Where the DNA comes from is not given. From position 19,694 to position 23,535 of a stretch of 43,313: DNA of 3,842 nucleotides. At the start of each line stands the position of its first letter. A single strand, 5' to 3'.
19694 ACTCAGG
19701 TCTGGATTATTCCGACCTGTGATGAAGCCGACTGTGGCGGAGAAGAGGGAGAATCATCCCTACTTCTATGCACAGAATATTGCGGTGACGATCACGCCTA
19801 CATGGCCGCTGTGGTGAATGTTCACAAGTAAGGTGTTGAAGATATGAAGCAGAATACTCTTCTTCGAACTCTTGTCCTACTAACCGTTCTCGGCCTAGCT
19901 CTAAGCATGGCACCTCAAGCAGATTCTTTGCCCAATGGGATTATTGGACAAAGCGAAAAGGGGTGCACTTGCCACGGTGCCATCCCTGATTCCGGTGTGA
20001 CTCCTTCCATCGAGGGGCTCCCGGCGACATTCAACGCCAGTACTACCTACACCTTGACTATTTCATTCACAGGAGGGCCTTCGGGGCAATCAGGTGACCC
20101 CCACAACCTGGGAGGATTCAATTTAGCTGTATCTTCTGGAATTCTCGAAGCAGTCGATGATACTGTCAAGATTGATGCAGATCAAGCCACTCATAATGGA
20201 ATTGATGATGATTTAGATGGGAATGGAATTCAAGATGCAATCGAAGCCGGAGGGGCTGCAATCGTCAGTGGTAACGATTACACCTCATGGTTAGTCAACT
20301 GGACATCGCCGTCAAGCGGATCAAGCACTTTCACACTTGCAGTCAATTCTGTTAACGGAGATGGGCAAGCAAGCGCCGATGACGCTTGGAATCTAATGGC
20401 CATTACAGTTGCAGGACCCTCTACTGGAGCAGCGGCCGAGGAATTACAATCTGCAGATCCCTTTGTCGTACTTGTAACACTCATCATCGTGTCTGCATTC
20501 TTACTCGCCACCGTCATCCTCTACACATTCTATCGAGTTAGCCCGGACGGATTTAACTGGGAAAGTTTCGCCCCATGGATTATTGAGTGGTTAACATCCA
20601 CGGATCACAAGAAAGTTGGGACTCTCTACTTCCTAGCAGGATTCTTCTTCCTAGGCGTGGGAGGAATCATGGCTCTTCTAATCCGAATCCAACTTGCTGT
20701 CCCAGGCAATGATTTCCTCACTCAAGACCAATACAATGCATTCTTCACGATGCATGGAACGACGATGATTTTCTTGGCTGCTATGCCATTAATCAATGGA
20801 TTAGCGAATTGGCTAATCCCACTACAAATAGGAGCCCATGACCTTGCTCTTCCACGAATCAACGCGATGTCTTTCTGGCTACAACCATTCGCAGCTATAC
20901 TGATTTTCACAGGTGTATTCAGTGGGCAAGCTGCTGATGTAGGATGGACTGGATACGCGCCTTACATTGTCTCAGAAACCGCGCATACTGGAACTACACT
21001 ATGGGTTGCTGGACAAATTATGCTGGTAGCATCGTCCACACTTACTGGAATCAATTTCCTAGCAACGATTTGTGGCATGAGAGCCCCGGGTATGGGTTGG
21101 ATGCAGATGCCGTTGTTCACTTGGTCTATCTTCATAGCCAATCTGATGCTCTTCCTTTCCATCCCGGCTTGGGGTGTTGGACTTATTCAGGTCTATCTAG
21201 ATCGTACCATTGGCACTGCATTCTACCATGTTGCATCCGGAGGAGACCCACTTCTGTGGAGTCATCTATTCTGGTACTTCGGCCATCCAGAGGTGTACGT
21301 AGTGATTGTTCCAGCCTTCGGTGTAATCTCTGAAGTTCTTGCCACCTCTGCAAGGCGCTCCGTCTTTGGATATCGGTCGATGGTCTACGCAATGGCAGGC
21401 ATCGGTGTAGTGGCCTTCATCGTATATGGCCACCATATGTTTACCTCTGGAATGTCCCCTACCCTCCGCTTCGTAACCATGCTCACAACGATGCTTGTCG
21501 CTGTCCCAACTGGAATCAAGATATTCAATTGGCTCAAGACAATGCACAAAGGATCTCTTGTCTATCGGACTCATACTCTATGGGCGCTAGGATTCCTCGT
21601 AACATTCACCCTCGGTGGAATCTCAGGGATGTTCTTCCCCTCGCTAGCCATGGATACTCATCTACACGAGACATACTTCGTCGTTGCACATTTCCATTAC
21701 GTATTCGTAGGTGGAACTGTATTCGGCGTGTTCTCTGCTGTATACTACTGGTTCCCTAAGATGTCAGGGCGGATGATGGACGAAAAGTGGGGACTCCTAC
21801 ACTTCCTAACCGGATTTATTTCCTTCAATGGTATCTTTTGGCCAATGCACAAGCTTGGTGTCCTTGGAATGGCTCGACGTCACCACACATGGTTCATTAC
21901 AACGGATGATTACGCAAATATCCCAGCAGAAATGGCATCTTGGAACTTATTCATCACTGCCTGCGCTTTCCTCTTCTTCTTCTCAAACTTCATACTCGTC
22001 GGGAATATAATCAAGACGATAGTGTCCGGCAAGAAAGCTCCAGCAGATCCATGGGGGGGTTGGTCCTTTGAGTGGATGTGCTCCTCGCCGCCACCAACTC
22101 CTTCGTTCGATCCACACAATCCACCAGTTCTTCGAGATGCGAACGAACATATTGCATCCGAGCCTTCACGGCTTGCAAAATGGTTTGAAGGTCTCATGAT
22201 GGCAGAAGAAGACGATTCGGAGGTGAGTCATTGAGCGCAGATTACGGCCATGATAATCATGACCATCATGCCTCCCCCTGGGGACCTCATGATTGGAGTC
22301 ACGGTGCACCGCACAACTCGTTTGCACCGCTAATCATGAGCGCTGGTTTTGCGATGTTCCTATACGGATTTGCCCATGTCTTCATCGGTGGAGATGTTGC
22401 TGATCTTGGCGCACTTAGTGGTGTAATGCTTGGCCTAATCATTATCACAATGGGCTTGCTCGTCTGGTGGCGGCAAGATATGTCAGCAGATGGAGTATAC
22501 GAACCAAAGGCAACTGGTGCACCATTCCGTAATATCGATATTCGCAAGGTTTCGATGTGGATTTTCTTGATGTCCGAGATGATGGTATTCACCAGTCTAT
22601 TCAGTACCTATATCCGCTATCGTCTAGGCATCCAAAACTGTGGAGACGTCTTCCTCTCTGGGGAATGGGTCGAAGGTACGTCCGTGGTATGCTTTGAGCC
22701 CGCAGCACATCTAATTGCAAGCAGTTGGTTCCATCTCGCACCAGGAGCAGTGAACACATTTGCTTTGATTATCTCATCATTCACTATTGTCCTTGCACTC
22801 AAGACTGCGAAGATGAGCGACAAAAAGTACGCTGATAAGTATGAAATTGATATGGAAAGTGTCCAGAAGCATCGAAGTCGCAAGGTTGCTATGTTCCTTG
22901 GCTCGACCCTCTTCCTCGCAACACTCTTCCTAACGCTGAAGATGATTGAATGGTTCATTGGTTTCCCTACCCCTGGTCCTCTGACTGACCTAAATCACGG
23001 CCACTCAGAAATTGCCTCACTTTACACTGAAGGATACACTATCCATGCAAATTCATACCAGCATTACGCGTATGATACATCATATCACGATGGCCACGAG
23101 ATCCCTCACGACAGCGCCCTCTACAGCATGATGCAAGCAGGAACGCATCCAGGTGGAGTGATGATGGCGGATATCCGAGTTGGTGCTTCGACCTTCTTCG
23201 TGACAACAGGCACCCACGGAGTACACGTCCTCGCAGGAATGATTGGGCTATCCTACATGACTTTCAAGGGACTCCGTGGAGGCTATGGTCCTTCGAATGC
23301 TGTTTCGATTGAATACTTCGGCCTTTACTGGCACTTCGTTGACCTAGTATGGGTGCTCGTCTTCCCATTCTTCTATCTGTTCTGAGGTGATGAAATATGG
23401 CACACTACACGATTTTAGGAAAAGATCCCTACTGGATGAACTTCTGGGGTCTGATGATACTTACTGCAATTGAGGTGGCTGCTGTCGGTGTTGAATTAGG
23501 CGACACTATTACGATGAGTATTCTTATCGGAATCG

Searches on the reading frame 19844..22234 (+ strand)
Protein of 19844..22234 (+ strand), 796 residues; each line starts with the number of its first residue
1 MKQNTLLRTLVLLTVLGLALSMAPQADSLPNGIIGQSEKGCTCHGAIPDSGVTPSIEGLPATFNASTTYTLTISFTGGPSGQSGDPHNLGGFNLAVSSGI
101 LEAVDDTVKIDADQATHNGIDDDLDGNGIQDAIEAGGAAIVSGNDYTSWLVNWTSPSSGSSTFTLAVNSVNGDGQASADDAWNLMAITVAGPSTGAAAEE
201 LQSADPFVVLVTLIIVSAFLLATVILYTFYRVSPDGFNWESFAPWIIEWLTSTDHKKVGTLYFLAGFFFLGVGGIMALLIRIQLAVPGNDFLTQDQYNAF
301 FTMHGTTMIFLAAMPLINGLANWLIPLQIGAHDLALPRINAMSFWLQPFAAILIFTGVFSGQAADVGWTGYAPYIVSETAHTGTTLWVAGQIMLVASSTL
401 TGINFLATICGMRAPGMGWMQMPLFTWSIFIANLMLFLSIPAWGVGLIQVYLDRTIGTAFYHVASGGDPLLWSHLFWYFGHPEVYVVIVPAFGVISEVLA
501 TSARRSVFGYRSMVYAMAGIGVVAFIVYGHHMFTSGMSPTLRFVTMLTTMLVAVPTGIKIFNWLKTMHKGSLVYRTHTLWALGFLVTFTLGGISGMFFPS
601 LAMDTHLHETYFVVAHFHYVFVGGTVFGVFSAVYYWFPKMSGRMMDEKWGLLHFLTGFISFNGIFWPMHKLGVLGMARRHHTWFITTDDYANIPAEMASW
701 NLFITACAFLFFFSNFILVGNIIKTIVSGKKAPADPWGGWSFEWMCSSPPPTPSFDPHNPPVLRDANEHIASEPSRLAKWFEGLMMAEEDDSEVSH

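Call 37: search_protein_families(library=pfam, proteins=[window:19844-22234:+], max_evalue=0.0001)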
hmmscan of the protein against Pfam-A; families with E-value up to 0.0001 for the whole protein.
window:19844-22234:+ (796 aa): 1 family
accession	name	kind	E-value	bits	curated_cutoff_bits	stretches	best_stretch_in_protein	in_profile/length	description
PF00115.25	COX1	-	7.4e-138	460.5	34.8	1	257-710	1-436/436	Cytochrome C and Quinol oxidase polypeptide I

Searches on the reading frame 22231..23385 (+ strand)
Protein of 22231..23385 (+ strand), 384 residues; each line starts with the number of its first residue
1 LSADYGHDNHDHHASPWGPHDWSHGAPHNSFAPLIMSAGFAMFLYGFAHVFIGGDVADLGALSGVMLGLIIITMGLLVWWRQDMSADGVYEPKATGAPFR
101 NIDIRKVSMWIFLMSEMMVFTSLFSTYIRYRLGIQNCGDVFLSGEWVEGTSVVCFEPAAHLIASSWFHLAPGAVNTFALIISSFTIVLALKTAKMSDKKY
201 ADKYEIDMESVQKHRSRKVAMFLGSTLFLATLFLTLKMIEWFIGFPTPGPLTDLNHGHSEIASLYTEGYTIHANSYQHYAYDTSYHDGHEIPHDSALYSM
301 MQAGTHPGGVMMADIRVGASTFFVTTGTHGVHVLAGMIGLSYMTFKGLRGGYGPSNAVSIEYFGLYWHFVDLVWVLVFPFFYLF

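Call 37: search_protein_families(library=pfam, proteins=[window:22231-23385:+], max_evalue=0.0001)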
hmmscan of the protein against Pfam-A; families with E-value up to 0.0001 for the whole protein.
window:22231-23385:+ (384 aa): 1 family
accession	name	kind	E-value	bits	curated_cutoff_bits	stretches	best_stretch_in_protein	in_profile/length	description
PF00510.24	COX3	-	1.8e-12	48.1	23.8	1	317-383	189-255/258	Cytochrome c oxidase subunit III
